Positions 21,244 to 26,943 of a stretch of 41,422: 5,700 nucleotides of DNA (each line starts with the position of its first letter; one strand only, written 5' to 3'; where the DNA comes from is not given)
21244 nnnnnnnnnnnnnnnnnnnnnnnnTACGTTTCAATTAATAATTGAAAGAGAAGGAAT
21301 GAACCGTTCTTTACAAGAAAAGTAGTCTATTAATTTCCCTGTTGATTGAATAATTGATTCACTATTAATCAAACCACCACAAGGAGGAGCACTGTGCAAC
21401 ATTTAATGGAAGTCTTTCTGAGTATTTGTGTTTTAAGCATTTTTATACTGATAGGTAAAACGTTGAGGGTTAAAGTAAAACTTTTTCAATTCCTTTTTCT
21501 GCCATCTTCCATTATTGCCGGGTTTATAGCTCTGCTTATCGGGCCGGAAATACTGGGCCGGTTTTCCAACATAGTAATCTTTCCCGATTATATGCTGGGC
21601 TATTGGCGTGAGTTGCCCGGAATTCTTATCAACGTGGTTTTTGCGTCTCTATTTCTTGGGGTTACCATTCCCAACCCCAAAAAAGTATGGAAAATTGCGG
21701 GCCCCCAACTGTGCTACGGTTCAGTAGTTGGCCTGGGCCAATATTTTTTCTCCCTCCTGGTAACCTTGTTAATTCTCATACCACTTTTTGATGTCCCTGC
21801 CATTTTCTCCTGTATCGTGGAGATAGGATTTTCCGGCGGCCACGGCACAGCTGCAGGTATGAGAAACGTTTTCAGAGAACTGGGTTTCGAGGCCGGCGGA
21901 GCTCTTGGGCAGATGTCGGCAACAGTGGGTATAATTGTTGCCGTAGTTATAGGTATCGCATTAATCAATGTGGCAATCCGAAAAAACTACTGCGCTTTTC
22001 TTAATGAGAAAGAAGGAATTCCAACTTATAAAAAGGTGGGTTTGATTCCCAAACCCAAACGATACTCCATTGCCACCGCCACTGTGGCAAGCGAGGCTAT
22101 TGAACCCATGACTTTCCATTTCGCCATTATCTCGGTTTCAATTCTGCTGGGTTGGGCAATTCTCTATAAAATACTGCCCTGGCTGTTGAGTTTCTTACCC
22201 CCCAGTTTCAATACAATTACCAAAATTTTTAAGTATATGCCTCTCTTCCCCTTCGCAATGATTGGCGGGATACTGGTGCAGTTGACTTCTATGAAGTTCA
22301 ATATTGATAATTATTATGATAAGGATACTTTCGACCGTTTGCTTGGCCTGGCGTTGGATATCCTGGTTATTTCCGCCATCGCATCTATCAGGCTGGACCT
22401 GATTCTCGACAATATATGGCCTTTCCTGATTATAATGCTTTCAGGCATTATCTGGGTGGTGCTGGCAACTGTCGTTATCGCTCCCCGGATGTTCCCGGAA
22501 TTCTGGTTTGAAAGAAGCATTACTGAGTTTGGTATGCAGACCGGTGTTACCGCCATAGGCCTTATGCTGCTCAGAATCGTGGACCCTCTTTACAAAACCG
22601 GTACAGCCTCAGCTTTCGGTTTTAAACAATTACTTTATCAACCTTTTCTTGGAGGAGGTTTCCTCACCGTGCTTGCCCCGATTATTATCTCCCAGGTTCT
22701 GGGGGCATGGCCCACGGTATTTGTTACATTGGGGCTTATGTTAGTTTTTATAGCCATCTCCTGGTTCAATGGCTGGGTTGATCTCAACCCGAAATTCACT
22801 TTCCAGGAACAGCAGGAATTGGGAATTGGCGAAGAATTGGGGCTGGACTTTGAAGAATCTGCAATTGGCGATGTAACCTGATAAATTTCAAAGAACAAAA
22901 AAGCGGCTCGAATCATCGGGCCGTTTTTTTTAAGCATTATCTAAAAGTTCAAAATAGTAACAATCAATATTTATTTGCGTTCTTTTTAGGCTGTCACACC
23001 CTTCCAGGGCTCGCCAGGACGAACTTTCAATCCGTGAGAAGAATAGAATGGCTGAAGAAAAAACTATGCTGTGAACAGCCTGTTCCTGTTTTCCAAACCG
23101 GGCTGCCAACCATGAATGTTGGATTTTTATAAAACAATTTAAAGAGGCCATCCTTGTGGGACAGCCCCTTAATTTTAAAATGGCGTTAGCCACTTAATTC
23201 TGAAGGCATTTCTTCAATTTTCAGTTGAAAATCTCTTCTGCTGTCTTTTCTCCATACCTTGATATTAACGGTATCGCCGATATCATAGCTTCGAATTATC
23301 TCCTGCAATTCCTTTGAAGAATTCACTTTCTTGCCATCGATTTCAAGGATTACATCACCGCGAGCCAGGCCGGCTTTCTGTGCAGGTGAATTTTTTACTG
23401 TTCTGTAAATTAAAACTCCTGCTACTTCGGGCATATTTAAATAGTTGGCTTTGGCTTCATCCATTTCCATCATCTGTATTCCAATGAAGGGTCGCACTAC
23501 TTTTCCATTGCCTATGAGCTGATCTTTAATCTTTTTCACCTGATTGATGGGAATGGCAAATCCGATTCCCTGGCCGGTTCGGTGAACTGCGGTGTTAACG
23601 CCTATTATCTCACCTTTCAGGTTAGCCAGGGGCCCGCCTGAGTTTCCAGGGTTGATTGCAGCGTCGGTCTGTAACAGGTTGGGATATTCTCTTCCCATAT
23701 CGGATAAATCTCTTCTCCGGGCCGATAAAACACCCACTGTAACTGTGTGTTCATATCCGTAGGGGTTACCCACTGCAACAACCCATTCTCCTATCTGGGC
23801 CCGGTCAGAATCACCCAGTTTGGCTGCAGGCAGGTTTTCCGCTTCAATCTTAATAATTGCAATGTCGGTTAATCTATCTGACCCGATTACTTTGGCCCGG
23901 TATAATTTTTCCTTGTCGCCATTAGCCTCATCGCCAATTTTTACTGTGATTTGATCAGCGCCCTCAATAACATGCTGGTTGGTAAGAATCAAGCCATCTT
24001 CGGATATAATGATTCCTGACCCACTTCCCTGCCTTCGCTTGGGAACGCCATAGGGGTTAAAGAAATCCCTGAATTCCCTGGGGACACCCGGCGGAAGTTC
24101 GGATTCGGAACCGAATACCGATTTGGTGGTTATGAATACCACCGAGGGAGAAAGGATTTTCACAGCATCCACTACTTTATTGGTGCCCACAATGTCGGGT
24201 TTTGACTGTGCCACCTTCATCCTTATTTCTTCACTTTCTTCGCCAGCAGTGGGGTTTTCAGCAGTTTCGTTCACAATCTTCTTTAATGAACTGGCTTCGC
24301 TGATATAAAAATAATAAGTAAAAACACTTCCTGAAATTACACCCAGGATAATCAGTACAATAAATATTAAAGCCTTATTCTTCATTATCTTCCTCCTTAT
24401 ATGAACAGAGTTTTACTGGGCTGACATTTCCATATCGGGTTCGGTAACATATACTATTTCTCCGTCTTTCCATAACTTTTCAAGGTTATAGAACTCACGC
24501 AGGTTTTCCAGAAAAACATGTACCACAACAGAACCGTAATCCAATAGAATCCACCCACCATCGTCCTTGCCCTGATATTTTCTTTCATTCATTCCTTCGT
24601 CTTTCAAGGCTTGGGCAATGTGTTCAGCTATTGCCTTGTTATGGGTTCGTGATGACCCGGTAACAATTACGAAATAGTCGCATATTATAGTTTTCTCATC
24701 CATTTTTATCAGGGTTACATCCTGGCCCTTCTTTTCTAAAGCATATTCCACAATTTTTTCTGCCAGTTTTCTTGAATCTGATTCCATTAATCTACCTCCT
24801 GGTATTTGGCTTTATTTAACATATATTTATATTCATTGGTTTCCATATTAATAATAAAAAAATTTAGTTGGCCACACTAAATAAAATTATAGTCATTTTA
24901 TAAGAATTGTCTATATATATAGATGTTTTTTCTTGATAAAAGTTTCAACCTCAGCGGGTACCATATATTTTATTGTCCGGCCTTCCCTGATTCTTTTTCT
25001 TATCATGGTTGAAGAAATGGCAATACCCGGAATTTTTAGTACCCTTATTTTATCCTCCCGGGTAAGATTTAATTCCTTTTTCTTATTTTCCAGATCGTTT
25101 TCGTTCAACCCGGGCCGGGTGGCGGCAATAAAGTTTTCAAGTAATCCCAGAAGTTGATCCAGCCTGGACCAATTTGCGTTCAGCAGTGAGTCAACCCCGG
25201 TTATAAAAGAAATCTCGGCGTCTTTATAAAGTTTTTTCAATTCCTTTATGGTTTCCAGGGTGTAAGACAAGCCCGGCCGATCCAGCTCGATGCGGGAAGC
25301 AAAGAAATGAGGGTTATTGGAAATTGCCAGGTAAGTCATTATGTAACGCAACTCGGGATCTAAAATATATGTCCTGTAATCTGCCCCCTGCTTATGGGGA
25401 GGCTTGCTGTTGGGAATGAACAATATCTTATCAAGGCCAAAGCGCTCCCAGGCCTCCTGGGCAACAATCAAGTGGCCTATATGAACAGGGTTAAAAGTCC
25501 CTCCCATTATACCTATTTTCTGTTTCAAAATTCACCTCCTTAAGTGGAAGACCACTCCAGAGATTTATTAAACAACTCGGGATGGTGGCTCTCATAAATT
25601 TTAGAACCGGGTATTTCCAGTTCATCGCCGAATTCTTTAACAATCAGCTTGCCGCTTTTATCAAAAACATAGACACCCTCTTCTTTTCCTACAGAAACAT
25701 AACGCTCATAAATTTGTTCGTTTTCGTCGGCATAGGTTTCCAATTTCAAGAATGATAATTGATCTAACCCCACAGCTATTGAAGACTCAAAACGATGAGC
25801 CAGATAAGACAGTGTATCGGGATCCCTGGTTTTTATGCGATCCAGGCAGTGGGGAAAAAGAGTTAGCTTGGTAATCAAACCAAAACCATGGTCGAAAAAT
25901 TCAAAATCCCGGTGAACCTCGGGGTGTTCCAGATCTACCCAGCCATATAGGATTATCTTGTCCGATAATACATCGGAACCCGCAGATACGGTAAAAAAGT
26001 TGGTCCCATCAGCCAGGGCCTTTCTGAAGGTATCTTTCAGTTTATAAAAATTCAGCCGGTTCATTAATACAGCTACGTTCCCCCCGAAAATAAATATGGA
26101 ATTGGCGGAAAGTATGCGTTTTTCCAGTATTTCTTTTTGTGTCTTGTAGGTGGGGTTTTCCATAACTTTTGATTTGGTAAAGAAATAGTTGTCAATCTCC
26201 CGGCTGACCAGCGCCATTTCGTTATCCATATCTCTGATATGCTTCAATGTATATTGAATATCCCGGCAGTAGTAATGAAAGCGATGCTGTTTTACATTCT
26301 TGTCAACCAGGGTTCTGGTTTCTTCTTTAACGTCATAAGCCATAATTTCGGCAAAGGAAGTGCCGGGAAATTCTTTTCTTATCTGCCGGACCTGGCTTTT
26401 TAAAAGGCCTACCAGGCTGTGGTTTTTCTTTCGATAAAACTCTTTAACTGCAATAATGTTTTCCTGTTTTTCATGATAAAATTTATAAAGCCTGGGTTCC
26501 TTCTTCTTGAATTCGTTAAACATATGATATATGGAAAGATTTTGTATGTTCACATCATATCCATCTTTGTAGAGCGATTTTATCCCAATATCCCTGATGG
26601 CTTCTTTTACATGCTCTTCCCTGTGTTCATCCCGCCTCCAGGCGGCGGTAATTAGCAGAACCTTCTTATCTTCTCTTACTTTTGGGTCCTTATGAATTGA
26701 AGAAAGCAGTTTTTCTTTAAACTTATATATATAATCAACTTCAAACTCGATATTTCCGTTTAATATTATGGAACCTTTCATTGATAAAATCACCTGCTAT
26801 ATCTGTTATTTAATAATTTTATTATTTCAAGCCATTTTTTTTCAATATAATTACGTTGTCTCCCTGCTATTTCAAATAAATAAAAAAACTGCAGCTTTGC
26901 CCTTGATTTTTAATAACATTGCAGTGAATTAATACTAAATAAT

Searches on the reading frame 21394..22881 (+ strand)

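Call 39: search_protein_families(library=pfam, proteins=[window:21394-22881:+], max_evalue=0.001)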
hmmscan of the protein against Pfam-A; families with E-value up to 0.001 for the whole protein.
window:21394-22881:+ (495 aa): 1 family
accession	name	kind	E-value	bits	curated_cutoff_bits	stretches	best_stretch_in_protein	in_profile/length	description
PF03616.19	Glt_symporter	-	8.8e-07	28.4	26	1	6-366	4-330/368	Sodium/glutamate symporter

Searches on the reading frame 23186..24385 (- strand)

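Call 39: search_protein_families(library=pfam, proteins=[window:23186-24385:-], max_evalue=0.001)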
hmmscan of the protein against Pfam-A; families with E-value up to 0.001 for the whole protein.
window:23186-24385:- (399 aa): 7 families
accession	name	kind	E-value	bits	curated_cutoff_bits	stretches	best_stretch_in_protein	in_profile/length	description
PF13365.12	Trypsin_2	-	2.5e-33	116.3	27.6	1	122-263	1-144/144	Trypsin-like peptidase domain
PF00089.32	Trypsin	-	2.5e-22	80.2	20.6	1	122-285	27-218/220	Trypsin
PF13180.12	PDZ_2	-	1.9e-18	67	27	1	299-390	1-80/80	PDZ domain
PF17820.7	PDZ_6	-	1.9e-11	43.9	27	1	328-379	4-54/54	PDZ domain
PF00595.29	PDZ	-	1.7e-08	35.1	23.2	1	300-377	11-80/81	PDZ domain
PF10459.15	Peptidase_S46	-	7.2e-06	25.4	22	0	119-141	46-68/698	Peptidase S46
PF14685.13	PDZ_Tricorn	-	0.00048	20.5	25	0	331-382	29-81/88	Tricorn protease PDZ domain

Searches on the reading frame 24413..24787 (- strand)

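Call 39: search_protein_families(library=pfam, proteins=[window:24413-24787:-], max_evalue=0.001)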
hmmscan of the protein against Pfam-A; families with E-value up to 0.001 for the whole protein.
window:24413-24787:- (124 aa): 1 family
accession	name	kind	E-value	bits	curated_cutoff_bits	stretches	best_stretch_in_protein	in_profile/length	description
PF02410.21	RsfS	-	4.1e-33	114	21.6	1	11-106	2-98/98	Ribosomal silencing factor during starvation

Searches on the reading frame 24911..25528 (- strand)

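Call 39: search_protein_families(library=pfam, proteins=[window:24911-25528:-], max_evalue=0.001)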
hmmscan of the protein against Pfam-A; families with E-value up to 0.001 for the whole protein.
window:24911-25528:- (205 aa): 1 family
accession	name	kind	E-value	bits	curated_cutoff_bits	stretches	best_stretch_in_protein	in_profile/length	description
PF01467.32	CTP_transf_like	-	3e-20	73.2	21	1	7-179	1-133/133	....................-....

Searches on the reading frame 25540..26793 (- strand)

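Call 39: search_protein_families(library=pfam, proteins=[window:25540-26793:-], max_evalue=0.001)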
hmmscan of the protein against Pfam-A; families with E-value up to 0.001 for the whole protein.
window:25540-26793:- (417 aa): 1 family
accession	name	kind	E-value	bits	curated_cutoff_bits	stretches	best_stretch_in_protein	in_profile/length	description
PF03575.23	Peptidase_S51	-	4.8e-10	39.9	23.9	1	215-345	68-192/206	Peptidase family S51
